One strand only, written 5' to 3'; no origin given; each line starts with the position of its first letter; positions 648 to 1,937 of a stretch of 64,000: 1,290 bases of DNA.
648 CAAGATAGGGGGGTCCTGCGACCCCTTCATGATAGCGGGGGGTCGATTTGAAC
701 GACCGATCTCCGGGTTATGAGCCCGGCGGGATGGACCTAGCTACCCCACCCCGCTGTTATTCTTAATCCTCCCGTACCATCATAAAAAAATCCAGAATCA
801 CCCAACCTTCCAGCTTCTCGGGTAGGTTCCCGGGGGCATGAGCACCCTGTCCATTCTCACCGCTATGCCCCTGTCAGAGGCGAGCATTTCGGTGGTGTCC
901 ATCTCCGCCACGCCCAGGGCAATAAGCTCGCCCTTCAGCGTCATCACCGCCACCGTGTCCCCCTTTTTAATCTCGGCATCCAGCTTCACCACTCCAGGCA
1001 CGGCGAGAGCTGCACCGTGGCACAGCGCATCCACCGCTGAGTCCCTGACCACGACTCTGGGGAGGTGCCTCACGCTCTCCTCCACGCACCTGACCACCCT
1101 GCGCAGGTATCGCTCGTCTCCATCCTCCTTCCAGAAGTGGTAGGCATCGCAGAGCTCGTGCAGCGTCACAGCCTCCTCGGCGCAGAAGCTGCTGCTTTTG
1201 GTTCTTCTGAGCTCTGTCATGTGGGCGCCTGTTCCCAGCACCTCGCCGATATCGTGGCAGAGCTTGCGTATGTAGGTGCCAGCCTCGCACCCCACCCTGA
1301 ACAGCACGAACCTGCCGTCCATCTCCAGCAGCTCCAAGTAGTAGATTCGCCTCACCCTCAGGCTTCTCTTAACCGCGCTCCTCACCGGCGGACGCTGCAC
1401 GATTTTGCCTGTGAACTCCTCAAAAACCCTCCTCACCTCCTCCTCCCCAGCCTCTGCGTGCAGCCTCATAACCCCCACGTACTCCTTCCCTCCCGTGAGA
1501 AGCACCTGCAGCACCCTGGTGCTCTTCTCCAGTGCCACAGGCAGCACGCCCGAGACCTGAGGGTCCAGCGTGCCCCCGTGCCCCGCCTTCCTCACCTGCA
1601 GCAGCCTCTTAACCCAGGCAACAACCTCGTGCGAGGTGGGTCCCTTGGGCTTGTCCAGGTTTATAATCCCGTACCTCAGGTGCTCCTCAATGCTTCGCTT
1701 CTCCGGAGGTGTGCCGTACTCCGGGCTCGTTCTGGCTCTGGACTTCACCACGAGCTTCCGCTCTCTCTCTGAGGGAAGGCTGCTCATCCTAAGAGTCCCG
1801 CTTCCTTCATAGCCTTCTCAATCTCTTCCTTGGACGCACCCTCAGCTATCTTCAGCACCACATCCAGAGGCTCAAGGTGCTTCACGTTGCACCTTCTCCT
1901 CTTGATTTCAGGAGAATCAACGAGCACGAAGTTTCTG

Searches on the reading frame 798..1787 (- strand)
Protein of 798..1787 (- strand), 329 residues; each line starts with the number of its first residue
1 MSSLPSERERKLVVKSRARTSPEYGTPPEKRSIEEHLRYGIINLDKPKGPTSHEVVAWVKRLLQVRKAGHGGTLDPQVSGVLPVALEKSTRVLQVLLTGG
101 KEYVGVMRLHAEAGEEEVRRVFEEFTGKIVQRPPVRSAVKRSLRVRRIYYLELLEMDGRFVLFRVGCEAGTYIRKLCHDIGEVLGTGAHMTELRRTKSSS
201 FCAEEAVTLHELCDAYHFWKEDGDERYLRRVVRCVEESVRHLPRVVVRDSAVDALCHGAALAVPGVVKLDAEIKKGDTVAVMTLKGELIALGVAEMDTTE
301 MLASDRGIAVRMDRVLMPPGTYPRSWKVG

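Call 51: search_protein_families(library=pfam, proteins=[window:798-1787:-], max_evalue=0.000001)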
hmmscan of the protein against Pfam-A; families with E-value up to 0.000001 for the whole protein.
window:798-1787:- (329 aa): 4 families
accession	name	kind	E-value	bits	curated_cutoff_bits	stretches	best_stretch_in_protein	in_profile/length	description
PF01509.24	TruB_N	-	3.1e-28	99.5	27.3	2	60-115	1-56/149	TruB family pseudouridylate synthase (N terminal domain)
PF16198.10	TruB_C_2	-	4.1e-26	91.3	29.3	1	174-239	1-65/66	tRNA pseudouridylate synthase B C-terminal domain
PF01472.26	PUA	-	1.9e-24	85.8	24.8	1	243-316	1-74/74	PUA domain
PF08068.17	DKCLD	-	6.4e-21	74.6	27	1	8-56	10-58/58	DKCLD (NUC011) domain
